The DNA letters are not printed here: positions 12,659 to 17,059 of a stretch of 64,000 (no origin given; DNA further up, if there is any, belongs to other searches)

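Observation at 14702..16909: Eleven tandem helicase-associated (HA) domain repeats in one polypeptide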

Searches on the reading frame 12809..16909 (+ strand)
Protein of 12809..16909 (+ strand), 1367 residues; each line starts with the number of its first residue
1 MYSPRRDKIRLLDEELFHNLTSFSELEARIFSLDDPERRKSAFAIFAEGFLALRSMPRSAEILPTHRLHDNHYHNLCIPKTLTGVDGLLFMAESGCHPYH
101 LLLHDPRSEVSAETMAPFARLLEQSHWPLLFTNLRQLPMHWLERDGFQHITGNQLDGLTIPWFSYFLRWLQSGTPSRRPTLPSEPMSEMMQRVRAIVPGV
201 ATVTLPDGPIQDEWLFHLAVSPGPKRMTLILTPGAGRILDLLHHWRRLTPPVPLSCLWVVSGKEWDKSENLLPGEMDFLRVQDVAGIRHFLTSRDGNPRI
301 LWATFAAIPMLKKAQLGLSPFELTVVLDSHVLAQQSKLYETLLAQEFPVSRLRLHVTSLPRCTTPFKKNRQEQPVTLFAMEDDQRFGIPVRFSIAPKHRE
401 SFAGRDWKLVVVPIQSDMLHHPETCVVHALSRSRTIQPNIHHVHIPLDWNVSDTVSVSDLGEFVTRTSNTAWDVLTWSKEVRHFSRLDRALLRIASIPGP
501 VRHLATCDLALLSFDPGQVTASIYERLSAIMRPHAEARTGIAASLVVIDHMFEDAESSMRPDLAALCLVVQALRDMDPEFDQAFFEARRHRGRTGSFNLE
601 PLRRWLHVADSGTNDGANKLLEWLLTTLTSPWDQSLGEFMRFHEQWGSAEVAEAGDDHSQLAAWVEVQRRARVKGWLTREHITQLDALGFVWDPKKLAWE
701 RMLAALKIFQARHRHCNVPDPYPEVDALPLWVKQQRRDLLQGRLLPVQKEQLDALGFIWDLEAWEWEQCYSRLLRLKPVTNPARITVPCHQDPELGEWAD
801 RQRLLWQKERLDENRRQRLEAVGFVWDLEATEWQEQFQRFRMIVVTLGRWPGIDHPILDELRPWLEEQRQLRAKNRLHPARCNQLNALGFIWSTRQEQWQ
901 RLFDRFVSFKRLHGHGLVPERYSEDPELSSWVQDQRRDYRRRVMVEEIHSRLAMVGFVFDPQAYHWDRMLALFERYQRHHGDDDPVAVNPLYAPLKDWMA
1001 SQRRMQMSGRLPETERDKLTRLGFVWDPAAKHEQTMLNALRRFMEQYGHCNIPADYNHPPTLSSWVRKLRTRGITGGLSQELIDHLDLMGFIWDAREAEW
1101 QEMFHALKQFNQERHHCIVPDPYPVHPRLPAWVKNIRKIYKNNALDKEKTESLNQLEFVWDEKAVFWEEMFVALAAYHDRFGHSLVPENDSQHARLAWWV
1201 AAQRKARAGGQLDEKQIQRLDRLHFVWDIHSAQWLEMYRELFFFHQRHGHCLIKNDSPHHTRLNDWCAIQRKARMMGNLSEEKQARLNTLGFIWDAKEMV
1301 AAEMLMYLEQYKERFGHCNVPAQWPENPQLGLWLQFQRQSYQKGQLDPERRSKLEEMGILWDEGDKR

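Call 3: search_protein_families(library=pfam, proteins=[window:12809-16909:+], max_evalue=1)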
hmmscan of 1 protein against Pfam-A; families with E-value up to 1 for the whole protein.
window:12809-16909:+ (1367 aa): 2 families
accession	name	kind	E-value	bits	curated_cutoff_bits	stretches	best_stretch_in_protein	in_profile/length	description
PF03457.19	HA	-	1.2e-135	442.4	28.4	11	1303-1358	7-63/64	Helicase associated domain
PF21179.3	BldD-like_C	-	0.0037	17.5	27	0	734-763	28-57/70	DNA-binding protein BldD-like, C-terminal domain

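Call 4: search_protein_families(library=ncbifam, proteins=[window:12809-16909:+], max_evalue=1)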
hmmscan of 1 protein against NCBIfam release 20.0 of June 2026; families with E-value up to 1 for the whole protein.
window:12809-16909:+ (1367 aa): 2 families
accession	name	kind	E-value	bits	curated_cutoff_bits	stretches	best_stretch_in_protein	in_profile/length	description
NF010372.0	PRK13798.1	subfamily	0.0049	17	124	0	1277-1319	76-117/173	2-oxo-4-hydroxy-4-carboxy-5-ureidoimidazoline decarboxylase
TIGR04280.1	geopep_mat_rSAM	hypoth_equivalog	0.065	12.2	400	0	1075-1117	42-84/428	geopeptide radical SAM maturase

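Call 9: search_solved_structures(query=window:12809-16909:+, max_evalue=1, show_alignments=2)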
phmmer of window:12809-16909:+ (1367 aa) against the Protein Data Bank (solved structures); distinct sequences matched with E-value up to 1: 1.
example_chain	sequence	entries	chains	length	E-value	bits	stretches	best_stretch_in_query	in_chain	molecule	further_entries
2kta_A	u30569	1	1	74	0.00026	21.8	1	1232-1296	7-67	Putative helicase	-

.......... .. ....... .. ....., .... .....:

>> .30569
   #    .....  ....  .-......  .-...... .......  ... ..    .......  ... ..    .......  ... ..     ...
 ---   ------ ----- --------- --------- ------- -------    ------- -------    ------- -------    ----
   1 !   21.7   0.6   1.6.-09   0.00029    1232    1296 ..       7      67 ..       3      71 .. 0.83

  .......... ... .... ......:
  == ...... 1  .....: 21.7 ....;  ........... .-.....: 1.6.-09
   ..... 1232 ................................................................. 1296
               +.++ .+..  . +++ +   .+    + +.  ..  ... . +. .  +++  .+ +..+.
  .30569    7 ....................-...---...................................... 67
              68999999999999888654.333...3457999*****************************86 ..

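Call 10: find_homologous_proteins(query=window:12809-16909:+)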
Query window:12809-16909:+ (1367 aa): 4 proteins with E <= 0.001 among 8000 candidates.
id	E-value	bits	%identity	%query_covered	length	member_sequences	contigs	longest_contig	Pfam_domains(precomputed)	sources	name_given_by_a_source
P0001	0.0e+0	3185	98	100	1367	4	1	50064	PF03457.20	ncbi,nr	ncbi:MAG: Helicase associated domain protein [Magnetococcales bacterium]|nr:Helicase associated doma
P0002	0.0e+0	1830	45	100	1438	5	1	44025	PF03457.20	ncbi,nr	ncbi:MAG: Helicase associated domain protein [Magnetococcales bacterium]|nr:Helicase associated doma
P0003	0.0e+0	1757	44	100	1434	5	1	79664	PF03457.20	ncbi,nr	ncbi:MAG: Helicase associated domain protein [Magnetococcales bacterium]|nr:Helicase associated doma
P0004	0.0e+0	1717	57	90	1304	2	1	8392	PF03457.20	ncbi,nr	ncbi:MAG TPA: hypothetical protein HPQ00_03925, partial [Magnetococcales bacterium]|nr:hypothetical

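Call 26: find_encoding_contigs(protein=P0002, flank=8000, max_places=3)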
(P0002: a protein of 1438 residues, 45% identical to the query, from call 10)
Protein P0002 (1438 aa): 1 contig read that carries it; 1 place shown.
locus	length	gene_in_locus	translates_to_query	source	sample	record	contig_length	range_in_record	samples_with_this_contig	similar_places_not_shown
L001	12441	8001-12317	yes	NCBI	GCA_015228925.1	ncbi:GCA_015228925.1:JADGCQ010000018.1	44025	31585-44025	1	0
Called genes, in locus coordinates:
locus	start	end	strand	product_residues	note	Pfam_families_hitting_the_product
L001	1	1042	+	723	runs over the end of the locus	PF09976:TPR_21 (weak), PF04348:LppC, PF13458:Peripla_BP_6, PF01094:ANF_receptor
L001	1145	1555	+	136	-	PF00072:Response_reg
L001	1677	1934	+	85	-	-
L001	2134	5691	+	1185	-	PF22461:SLBB_2 (faint), PF02563:Poly_export, PF10531:SLBB (weak)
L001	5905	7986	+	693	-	PF00596:Aldolase_II, PF00106:adh_short, PF01370:Epimerase, PF02719:Polysacc_synt_2 (weak), PF08659:KR, PF13561:adh_short_C2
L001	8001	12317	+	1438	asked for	PF03457:HA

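Call 27: find_encoding_contigs(protein=P0003, flank=8000, max_places=3)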
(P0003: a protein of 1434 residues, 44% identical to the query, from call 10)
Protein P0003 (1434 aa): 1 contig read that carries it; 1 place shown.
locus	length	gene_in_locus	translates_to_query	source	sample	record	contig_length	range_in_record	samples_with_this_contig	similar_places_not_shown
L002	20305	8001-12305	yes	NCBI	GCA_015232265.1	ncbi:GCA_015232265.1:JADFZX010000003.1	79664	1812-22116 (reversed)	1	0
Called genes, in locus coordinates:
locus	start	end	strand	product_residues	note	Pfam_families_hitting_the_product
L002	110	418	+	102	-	PF01627:Hpt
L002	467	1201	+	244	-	PF00072:Response_reg, PF00486:Trans_reg_C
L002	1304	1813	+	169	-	-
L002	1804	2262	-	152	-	PF02580:Tyr_Deacylase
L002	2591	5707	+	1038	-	PF02563:Poly_export (weak), PF22461:SLBB_2 (faint), PF10531:SLBB (weak)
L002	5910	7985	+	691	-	PF00596:Aldolase_II, PF00106:adh_short, PF01370:Epimerase, PF02719:Polysacc_synt_2 (weak), PF08659:KR (weak), PF13561:adh_short_C2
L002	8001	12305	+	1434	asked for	PF03457:HA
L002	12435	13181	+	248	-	PF00106:adh_short, PF08659:KR, PF13561:adh_short_C2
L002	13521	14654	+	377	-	PF01734:Patatin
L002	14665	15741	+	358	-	PF00753:Lactamase_B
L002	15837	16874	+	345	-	PF00445:Ribonuclease_T2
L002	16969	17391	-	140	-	PF04241:DUF423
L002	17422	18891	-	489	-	PF00672:HAMP (faint), PF00015:MCPsignal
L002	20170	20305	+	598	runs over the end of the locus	PF13185:GAF_2, PF01590:GAF, PF13492:GAF_3 (faint), PF01590:GAF (weak), PF13185:GAF_2, PF00990:GGDEF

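Call 38: list_cluster_members(proteins=[window:12809-16909:+, P0006, P0009, P0010, P0011, P0012, P0025, P0027, P0013, P0016])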
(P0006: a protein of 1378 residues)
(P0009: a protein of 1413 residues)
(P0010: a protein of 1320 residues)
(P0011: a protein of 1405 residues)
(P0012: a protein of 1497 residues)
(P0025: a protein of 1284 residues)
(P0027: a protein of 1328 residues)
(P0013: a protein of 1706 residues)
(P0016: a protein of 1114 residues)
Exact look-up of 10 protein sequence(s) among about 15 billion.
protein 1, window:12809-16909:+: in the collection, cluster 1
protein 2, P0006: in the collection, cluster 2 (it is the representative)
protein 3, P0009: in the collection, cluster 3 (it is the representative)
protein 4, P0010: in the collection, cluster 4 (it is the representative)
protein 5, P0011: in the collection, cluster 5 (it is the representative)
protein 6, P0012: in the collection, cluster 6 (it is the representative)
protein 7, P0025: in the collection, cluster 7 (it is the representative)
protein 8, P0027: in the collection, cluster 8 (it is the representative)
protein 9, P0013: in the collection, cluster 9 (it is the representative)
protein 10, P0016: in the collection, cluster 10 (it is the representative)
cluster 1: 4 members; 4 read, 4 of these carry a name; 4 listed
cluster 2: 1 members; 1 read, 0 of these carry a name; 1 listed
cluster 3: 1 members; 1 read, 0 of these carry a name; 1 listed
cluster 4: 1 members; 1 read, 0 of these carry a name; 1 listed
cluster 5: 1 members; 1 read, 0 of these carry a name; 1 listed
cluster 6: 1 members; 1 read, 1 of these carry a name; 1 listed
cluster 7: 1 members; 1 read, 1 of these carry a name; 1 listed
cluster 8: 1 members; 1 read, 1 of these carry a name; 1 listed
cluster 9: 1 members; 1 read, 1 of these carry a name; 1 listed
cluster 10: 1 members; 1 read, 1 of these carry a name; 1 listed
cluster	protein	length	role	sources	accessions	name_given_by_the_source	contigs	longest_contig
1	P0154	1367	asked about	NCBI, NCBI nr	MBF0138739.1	MAG: helicase associated domain-containing protein [Magnetococcales bacterium] | helicase associated domain-containing protein [Magnetococcales bacterium]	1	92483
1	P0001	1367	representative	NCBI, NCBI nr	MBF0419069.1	MAG: Helicase associated domain protein [Magnetococcales bacterium] | Helicase associated domain protein [Magnetococcales bacterium]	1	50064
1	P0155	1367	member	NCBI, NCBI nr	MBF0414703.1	MAG: Helicase associated domain protein [Magnetococcales bacterium] | Helicase associated domain protein [Magnetococcales bacterium]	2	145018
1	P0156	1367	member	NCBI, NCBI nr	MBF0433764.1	MAG: helicase associated domain-containing protein [Magnetococcales bacterium] | helicase associated domain-containing protein [Magnetococcales bacterium]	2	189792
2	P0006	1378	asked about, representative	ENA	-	-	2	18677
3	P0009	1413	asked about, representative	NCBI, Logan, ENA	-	-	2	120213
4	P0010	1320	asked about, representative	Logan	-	-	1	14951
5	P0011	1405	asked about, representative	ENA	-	-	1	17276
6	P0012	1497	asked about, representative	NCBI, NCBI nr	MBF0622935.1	MAG: helicase associated domain-containing protein [Magnetococcales bacterium] | helicase associated domain-containing protein [Magnetococcales bacterium]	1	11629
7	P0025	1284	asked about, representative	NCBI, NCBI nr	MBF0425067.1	MAG: Helicase associated domain protein [Magnetococcales bacterium] | Helicase associated domain protein [Magnetococcales bacterium]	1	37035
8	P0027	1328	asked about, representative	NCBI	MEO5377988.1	MAG: helicase associated domain-containing protein [Magnetococcus sp. DMHC-6]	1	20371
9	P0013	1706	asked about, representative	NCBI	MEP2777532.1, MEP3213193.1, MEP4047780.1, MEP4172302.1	MAG: Helicase associated domain protein [Luteolibacter sp.]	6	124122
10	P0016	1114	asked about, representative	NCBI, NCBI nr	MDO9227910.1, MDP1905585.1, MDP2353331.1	MAG: Helicase associated domain protein [Pseudomonadota bacterium] | Helicase associated domain protein [Pseudomonadota bacterium]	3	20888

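Call 42: search_protein_families(library=padloc, proteins=[window:12809-16909:+], max_evalue=0.01)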
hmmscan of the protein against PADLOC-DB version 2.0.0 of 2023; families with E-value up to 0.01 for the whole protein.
window:12809-16909:+ (1367 aa): 0 families
